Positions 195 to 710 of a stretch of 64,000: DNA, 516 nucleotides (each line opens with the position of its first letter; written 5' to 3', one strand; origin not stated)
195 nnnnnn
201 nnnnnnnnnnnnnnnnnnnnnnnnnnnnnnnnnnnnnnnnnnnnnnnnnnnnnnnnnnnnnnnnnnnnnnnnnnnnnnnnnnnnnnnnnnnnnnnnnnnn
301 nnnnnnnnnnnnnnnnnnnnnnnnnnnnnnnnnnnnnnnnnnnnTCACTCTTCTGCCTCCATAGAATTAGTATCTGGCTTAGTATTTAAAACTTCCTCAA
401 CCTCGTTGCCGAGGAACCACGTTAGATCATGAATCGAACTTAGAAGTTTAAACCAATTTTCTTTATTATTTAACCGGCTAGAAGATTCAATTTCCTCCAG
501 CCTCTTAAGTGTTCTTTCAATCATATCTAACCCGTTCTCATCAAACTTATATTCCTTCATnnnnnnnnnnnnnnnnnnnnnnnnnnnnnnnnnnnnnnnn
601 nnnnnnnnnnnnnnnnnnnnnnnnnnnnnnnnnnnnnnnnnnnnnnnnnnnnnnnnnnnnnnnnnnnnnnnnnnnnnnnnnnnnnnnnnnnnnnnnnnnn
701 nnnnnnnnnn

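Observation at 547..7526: Two paralogous minimal RNA-ligase-like enzymes plus a separate ATP-dependent DNA ligase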

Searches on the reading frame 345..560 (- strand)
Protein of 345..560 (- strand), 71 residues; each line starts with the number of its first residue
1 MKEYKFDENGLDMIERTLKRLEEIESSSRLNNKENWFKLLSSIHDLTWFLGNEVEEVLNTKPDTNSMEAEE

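Call 16: search_protein_families(library=pfam, proteins=[window:345-560:-], max_evalue=0.01)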
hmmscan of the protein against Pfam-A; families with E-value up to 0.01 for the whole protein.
window:345-560:- (71 aa): 0 families
